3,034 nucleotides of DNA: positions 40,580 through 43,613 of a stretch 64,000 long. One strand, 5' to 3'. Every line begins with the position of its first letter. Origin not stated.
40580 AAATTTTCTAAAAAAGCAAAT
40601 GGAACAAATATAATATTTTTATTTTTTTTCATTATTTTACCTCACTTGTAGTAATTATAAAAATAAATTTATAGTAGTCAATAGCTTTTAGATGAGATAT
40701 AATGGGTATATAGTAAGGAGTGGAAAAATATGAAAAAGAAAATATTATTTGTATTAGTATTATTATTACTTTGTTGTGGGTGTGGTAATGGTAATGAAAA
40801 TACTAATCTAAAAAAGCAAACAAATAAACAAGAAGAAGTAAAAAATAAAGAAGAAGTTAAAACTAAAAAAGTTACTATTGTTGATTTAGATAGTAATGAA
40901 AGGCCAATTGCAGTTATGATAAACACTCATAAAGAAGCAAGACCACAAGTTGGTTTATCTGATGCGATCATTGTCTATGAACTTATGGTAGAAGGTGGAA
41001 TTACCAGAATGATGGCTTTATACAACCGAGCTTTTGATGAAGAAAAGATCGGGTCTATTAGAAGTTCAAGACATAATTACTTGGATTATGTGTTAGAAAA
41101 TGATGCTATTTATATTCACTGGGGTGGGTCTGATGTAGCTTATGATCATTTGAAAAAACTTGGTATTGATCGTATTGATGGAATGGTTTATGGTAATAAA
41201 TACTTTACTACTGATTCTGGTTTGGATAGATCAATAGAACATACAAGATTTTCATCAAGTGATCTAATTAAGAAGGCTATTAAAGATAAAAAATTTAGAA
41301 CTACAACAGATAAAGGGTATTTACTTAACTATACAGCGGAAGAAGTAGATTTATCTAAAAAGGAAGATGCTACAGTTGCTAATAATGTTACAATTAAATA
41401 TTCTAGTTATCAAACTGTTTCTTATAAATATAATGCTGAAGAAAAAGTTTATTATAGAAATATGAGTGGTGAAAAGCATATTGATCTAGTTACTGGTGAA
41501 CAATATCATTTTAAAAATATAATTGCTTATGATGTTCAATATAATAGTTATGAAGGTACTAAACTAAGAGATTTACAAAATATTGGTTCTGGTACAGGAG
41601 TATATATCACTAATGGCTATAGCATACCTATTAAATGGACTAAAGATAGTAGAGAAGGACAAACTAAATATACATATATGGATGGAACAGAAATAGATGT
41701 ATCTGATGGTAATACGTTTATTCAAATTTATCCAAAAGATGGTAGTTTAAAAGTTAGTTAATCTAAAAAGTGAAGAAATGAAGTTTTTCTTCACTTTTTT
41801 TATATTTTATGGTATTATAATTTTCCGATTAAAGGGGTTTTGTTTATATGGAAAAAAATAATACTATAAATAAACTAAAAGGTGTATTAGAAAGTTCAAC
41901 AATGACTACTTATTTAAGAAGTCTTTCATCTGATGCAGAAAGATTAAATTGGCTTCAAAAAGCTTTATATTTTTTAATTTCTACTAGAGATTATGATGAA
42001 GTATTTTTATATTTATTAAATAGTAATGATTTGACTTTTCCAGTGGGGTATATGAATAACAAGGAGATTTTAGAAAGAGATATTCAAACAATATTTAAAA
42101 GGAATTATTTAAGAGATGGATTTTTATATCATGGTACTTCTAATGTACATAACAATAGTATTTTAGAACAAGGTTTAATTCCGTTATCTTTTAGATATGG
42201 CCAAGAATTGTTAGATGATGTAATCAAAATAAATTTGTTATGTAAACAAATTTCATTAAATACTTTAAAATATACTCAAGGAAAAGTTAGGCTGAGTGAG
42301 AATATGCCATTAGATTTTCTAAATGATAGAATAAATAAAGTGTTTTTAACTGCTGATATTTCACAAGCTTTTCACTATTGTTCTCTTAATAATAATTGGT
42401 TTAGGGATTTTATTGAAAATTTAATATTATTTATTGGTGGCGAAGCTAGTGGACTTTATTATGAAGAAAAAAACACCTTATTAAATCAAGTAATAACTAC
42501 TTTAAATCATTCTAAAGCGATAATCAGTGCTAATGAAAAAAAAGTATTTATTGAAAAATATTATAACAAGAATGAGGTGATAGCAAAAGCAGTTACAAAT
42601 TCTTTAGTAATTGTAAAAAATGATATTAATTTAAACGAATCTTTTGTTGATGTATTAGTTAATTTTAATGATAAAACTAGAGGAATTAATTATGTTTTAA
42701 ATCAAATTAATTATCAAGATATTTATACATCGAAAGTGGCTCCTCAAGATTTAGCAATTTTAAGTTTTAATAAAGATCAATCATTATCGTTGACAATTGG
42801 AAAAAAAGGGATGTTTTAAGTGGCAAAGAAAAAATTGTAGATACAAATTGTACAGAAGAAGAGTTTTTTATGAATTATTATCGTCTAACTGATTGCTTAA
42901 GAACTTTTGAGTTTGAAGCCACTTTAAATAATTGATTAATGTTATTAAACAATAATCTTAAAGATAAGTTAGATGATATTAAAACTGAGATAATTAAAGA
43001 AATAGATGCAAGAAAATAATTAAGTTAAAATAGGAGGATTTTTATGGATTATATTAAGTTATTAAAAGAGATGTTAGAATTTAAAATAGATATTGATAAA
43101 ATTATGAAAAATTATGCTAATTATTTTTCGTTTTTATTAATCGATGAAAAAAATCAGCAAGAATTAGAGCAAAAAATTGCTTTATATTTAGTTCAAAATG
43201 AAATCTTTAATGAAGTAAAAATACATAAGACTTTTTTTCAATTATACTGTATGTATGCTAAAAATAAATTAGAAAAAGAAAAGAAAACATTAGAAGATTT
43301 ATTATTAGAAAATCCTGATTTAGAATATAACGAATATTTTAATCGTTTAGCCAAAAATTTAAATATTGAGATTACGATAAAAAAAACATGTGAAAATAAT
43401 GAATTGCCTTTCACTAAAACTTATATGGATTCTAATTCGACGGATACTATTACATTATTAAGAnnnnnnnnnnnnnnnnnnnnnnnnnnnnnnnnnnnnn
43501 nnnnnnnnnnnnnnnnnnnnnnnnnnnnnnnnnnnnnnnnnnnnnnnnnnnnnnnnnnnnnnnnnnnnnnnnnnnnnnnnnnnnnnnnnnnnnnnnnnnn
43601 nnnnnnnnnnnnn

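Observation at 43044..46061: Paralogous proteins built from tandem sigma-70 region-4-like HTH repeats, with a fragmented N-terminal extension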

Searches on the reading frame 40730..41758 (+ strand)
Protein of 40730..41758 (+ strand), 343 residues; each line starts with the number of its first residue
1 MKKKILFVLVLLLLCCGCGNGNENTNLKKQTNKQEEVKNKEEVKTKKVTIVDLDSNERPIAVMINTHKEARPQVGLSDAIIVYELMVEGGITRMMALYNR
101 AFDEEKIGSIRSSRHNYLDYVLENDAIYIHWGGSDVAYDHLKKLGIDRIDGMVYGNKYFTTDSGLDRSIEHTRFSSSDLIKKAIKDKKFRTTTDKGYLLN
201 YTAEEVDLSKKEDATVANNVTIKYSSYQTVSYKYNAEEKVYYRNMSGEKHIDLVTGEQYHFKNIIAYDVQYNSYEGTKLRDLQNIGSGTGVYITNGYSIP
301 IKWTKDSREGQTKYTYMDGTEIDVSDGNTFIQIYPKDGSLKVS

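Call 4: search_protein_families(library=pfam, proteins=[window:40730-41758:+], max_evalue=1)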
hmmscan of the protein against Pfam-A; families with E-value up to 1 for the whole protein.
window:40730-41758:+ (343 aa): 5 families
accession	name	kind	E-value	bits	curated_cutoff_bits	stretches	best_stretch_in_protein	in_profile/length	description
PF11258.13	DUF3048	-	1.5e-40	139.2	25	1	55-190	12-148/148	Protein of unknown function (DUF3048) N-terminal domain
PF17479.7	DUF3048_C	-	1.7e-26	93.2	25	1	220-331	1-114/114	Protein of unknown function (DUF3048) C-terminal domain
PF09038.16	53-BP1_Tudor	-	0.23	11.9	22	0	292-326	13-47/122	Tumour suppressor p53-binding protein-1 Tudor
PF01456.22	Mucin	-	0.34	11.3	34.7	1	2-49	3-51/143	Mucin-like glycoprotein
PF09716.15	ETRAMP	-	0.49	10.9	29.1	0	3-47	4-48/81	Malarial early transcribed membrane protein (ETRAMP)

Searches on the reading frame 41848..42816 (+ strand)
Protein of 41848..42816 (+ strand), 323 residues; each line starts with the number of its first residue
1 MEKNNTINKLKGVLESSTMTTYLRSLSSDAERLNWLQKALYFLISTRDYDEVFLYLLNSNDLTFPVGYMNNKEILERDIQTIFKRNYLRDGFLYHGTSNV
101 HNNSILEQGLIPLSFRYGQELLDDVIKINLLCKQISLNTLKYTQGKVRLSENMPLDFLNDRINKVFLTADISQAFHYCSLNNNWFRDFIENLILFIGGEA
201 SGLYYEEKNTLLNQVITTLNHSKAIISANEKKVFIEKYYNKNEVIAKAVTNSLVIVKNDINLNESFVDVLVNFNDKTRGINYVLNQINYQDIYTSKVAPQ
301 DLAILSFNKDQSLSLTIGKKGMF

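Call 4: search_protein_families(library=pfam, proteins=[window:41848-42816:+], max_evalue=1)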
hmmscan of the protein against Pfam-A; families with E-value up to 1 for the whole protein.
window:41848-42816:+ (323 aa): 0 families

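Call 62: search_solved_structures(query=window:41848-42816:+, max_evalue=10, show_alignments=2)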
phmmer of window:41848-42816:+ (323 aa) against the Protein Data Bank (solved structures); distinct sequences matched with E-value up to 10: 0.

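Call 67: search_protein_families(library=ncbifam, proteins=[window:41848-42816:+], max_evalue=0.01)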
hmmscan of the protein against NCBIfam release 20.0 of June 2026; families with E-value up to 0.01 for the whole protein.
window:41848-42816:+ (323 aa): 1 family
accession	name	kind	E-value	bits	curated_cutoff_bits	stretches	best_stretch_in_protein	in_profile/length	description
NF000240.1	macrolide_MphC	exception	0.00022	20.7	550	1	240-296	3-59/299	Mph(C) family macrolide 2'-phosphotransferase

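Call 68: search_protein_families(library=padloc, proteins=[window:41848-42816:+], max_evalue=0.01)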
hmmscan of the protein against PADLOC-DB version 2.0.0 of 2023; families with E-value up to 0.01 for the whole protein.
window:41848-42816:+ (323 aa): 0 families
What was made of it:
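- Tried and rejected: PADLOC gave no hit for any protein of 41848-50966, so a defence-system reading was dropped (call 68).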

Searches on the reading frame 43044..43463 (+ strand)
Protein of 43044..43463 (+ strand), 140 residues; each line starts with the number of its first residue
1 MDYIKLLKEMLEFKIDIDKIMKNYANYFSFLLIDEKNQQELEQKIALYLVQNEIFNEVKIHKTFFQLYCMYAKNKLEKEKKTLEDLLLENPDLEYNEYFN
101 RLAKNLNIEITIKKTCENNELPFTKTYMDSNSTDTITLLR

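Call 33: search_protein_families(library=pfam, proteins=[window:43044-43463:+], max_evalue=10)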
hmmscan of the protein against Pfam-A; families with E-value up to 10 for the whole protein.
seq(140 aa): 1 family
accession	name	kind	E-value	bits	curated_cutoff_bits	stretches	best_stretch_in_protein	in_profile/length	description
PF18385.6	Tiam_CC_Ex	-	0.21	12.3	25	1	14-72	2-55/98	T-lymphoma invasion and metastasis CC-Ex domain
